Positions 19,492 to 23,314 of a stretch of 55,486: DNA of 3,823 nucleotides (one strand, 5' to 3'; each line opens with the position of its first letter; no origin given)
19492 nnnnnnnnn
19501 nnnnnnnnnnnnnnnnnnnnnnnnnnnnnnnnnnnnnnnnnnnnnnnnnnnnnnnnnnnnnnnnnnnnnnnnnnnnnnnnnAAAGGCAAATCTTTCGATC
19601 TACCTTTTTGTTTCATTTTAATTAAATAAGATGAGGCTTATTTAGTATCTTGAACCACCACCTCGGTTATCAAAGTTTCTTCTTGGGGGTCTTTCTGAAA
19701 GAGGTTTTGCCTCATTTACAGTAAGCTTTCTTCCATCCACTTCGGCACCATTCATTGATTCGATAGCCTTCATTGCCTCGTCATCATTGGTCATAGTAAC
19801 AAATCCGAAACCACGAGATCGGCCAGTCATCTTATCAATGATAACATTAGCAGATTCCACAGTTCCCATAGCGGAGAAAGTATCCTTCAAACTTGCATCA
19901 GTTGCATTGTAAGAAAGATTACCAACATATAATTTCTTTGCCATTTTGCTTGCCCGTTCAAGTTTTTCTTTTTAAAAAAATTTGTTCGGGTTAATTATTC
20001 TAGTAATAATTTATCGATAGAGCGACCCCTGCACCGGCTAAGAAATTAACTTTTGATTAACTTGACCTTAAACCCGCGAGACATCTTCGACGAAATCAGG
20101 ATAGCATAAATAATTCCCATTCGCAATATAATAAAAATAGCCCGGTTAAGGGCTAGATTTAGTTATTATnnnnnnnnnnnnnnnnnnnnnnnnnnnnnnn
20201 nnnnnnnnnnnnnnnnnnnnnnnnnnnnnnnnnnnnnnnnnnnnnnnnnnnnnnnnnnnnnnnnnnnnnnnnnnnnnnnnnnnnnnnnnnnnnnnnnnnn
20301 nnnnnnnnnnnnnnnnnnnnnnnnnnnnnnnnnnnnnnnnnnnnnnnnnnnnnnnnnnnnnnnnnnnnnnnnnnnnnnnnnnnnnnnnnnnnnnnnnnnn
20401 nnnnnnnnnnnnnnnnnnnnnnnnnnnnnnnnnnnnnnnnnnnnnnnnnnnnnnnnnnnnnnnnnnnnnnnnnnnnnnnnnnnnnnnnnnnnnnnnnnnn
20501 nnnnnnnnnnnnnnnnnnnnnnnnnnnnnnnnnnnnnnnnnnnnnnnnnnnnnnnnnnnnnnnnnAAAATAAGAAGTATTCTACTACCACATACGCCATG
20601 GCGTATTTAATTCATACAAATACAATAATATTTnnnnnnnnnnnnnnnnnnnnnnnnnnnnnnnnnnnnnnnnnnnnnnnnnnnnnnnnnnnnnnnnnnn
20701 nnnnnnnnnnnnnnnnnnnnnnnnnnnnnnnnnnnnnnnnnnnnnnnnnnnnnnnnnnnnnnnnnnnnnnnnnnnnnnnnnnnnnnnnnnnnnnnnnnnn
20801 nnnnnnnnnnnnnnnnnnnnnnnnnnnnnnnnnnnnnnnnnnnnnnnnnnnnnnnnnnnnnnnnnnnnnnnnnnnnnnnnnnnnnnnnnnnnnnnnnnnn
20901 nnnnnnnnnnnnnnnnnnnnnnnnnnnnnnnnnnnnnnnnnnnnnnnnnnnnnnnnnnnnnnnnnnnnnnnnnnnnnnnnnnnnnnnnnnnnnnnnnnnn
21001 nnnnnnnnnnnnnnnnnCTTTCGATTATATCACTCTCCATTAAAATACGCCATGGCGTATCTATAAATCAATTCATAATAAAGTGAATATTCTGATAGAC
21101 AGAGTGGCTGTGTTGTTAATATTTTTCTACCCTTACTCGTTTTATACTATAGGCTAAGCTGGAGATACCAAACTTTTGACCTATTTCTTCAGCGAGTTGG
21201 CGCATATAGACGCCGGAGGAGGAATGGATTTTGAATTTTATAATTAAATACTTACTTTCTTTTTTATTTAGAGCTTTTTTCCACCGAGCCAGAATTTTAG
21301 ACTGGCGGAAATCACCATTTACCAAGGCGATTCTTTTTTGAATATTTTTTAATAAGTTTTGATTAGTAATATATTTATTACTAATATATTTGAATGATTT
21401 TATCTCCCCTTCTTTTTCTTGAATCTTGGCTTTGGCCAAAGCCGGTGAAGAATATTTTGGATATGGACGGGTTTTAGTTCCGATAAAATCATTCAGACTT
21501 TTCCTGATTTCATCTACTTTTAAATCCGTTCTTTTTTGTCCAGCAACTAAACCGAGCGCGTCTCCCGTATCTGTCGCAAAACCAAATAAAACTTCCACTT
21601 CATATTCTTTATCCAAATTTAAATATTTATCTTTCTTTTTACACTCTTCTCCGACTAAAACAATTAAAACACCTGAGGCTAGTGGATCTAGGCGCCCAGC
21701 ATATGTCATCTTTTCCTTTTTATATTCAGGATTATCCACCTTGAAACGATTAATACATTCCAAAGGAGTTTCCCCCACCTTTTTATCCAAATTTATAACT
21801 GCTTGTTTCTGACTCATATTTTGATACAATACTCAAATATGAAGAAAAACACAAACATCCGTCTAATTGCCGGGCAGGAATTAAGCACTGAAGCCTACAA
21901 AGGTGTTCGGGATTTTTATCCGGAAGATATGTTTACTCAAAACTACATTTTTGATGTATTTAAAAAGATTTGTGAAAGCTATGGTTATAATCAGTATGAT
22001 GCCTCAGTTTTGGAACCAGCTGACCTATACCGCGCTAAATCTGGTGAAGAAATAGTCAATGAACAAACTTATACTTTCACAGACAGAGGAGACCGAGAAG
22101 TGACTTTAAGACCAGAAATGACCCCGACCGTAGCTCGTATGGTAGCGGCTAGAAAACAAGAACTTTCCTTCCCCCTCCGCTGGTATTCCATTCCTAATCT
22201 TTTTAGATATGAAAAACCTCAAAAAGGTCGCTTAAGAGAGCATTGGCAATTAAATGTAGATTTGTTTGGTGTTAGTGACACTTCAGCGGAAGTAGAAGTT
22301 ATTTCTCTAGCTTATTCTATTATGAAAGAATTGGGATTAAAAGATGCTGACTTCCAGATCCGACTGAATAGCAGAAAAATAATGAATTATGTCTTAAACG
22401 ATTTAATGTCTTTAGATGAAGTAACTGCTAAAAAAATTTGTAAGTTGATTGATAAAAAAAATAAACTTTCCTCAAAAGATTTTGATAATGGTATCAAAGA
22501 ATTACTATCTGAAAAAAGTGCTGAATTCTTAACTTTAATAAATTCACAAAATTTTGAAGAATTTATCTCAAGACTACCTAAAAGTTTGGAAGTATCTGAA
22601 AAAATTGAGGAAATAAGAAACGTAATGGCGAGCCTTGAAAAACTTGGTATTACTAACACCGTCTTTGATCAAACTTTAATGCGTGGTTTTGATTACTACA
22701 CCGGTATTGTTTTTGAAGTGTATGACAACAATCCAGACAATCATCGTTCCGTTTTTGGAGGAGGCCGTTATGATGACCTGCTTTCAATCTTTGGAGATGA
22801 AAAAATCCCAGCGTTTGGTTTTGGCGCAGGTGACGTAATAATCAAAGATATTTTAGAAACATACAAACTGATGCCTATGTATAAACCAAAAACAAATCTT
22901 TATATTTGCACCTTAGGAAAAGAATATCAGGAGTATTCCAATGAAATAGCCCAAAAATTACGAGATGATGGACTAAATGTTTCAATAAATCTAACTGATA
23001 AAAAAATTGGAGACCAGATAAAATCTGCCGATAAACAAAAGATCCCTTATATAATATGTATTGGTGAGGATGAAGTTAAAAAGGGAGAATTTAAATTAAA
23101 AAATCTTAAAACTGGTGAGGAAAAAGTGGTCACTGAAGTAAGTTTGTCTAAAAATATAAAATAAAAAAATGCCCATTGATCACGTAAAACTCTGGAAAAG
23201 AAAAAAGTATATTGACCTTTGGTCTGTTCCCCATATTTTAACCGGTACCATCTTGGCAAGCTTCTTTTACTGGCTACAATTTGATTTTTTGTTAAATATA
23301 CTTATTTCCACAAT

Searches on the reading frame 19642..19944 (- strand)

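Call 77: search_protein_families(library=pfam, proteins=[window:19642-19944:-], max_evalue=0.001)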
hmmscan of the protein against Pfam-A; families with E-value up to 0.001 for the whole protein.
window:19642-19944:- (100 aa): 1 family
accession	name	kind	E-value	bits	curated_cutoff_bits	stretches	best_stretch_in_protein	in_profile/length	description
PF00076.28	RRM_1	-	1.6e-23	82.8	20.7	1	5-74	1-69/70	RNA recognition motif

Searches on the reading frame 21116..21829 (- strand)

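Call 77: search_protein_families(library=pfam, proteins=[window:21116-21829:-], max_evalue=0.001)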
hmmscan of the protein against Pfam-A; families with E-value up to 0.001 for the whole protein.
window:21116-21829:- (237 aa): 1 family
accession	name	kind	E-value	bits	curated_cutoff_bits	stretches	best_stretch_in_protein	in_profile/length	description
PF01509.24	TruB_N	-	1.4e-20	74.7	27.3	1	36-130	4-99/149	TruB family pseudouridylate synthase (N terminal domain)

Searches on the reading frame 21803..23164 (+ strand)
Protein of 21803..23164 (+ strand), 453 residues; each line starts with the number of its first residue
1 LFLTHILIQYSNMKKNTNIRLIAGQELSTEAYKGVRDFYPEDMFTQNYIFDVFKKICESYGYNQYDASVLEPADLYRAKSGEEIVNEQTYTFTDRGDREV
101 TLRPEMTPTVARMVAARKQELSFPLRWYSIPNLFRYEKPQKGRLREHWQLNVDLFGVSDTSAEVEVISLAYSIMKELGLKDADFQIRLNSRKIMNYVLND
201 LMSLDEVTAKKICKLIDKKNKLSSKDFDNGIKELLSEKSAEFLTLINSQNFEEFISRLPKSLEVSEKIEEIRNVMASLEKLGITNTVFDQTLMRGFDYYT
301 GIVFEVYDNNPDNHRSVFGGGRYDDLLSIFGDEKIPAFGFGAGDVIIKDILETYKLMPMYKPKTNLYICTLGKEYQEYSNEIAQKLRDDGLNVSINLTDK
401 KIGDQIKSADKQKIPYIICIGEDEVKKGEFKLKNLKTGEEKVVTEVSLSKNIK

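Call 77: search_protein_families(library=pfam, proteins=[window:21803-23164:+], max_evalue=0.001)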
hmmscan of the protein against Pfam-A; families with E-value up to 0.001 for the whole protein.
window:21803-23164:+ (453 aa): 3 families
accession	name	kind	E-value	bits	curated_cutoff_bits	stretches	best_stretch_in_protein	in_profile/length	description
PF13393.11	tRNA-synt_His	-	5.5e-49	167.5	25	1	34-340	1-301/308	Histidyl-tRNA synthetase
PF03129.25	HGTP_anticodon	-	9e-19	67.9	21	1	367-449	3-88/94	Anticodon binding domain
PF00587.30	tRNA-synt_2b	-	1.8e-11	44.9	29.3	1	90-310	1-124/179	tRNA synthetase class II core domain (G, H, P, S and T)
